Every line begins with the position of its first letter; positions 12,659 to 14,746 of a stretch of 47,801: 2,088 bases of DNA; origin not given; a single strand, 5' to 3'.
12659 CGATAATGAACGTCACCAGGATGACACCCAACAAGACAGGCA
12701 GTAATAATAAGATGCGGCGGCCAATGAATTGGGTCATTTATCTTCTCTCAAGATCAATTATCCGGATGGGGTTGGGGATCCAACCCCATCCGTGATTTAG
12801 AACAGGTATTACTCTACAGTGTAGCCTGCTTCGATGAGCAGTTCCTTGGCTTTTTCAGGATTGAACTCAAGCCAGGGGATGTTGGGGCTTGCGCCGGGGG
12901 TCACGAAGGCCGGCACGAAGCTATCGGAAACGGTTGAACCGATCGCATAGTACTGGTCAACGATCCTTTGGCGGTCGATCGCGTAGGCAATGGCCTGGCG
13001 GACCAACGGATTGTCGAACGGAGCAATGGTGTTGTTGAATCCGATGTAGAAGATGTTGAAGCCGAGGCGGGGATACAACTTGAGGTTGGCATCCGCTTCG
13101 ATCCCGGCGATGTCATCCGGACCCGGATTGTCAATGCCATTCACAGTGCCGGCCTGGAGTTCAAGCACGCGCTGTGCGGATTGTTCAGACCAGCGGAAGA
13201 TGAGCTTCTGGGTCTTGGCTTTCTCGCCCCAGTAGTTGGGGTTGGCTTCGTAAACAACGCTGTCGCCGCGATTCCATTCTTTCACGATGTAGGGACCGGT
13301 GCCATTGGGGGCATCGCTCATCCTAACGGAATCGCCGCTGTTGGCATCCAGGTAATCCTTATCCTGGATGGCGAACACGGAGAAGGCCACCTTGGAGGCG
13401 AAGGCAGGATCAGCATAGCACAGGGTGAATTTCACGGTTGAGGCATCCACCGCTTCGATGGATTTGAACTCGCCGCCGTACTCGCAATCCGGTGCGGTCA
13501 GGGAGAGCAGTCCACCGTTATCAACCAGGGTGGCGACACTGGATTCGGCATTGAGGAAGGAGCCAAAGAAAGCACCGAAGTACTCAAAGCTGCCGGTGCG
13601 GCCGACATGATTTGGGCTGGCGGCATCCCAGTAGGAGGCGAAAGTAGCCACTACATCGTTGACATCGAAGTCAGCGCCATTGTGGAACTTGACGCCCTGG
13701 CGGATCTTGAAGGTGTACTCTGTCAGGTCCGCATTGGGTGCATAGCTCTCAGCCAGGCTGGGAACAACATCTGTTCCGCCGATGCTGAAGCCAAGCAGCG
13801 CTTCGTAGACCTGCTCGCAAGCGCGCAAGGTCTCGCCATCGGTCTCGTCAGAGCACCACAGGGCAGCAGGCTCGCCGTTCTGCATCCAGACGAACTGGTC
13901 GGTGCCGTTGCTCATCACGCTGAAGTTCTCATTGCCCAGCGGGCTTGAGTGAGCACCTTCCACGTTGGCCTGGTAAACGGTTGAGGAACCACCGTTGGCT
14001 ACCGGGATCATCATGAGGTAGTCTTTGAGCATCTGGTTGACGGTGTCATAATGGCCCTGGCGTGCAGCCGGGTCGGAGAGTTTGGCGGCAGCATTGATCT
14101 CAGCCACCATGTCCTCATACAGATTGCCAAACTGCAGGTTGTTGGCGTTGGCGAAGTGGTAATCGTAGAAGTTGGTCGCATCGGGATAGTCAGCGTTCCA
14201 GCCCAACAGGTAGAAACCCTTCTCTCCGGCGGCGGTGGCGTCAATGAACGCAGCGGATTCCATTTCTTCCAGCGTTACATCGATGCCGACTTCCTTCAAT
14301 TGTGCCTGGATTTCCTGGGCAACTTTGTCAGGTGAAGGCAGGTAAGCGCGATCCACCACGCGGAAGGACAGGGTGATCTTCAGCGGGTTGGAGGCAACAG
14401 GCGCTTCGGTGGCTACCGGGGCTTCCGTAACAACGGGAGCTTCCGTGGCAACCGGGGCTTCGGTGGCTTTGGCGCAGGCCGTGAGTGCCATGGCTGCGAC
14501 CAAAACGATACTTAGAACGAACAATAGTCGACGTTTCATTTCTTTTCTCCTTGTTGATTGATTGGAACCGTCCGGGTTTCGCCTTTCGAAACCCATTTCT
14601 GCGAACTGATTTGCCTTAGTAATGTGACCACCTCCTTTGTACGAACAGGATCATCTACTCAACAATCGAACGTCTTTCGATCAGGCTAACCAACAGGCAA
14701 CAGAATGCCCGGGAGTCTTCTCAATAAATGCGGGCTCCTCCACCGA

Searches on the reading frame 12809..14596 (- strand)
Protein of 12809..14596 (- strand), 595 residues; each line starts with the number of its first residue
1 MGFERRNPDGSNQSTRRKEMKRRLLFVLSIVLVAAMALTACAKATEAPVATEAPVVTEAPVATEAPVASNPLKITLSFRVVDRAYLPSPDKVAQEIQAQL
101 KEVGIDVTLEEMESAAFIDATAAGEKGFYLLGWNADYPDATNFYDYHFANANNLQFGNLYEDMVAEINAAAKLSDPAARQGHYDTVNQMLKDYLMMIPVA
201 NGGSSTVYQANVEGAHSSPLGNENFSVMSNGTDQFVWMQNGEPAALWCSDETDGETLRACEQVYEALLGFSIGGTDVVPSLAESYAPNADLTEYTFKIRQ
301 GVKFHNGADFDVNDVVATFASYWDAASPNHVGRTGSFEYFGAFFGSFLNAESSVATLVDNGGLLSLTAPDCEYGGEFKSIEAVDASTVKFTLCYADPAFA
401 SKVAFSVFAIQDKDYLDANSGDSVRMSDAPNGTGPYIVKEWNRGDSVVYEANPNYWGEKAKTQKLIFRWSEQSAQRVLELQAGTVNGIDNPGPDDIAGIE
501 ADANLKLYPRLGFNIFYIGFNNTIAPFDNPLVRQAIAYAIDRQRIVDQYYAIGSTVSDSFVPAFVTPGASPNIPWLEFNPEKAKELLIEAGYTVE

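Call 66: search_protein_families(library=pfam, proteins=[window:12809-14596:-], max_evalue=0.00001)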
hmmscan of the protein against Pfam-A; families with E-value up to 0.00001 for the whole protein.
window:12809-14596:- (595 aa): 1 family
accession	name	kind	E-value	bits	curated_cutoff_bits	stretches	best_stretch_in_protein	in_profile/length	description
PF00496.27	SBP_bac_5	-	1.4e-86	291.3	32.4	2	277-593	2-279/368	Bacterial extracellular solute-binding proteins, family 5 Middle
